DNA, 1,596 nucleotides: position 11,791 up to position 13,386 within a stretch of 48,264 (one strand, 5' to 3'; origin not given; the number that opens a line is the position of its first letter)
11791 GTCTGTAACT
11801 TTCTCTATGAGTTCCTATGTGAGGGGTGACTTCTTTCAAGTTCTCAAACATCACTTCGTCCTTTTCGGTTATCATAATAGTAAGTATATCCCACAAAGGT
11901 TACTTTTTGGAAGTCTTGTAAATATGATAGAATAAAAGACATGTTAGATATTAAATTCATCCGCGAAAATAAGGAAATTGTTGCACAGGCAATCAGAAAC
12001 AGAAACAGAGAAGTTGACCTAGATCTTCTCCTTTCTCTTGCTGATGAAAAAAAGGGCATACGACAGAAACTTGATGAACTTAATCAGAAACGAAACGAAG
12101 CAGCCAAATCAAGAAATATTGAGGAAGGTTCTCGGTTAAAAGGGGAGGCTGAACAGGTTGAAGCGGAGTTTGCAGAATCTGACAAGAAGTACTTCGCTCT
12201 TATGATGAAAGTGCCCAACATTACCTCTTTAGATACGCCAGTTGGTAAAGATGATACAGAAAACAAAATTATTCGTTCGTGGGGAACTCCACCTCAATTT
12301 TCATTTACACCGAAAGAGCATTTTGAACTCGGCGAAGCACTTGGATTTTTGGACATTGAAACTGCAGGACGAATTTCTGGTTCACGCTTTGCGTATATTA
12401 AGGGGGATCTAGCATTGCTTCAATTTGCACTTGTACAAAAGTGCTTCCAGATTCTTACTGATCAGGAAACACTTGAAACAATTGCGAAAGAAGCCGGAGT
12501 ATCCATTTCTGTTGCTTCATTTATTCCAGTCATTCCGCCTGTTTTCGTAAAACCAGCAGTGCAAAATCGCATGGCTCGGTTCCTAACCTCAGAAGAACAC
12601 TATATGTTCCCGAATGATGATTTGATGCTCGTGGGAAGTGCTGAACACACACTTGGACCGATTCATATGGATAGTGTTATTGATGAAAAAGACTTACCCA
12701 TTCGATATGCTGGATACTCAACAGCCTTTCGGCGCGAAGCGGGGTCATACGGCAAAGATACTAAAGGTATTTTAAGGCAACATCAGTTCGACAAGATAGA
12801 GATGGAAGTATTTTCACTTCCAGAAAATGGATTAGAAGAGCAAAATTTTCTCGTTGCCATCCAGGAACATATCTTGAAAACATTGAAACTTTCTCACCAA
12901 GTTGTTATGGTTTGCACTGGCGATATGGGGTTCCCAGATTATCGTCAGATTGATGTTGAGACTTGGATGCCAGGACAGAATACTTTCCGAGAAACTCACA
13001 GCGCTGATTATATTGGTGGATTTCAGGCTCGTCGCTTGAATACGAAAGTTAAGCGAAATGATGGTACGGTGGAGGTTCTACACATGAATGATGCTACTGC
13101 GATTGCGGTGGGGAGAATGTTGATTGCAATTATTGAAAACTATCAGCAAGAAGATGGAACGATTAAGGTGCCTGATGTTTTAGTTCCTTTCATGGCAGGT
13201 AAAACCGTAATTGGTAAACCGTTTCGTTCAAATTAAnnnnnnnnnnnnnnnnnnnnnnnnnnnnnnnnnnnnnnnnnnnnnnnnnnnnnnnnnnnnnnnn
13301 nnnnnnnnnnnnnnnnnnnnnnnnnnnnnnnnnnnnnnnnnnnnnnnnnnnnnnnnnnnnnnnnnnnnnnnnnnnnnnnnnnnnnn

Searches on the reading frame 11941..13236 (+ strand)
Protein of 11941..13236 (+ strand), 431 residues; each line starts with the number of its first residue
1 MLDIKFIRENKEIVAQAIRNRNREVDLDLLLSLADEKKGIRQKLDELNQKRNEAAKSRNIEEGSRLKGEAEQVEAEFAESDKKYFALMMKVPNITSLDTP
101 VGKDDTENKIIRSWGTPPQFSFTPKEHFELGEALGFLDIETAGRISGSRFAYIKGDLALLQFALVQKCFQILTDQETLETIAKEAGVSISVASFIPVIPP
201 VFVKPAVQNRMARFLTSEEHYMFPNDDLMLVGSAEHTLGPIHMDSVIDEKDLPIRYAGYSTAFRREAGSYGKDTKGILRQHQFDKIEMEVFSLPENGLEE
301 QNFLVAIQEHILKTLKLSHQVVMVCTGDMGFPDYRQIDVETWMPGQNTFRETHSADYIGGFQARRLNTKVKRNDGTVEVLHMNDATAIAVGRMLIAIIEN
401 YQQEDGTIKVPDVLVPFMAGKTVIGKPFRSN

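Call 82: search_protein_families(library=pfam, proteins=[window:11941-13236:+], max_evalue=0.00001)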
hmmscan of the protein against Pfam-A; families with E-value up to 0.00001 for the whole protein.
window:11941-13236:+ (431 aa): 2 families
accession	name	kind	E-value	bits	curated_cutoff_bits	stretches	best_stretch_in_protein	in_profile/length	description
PF00587.30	tRNA-synt_2b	-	5.7e-31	108.4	29.3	1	226-401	9-179/179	tRNA synthetase class II core domain (G, H, P, S and T)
PF02403.27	Seryl_tRNA_N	-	1.1e-15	58.3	28.2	1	1-94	1-107/108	Seryl-tRNA synthetase N-terminal domain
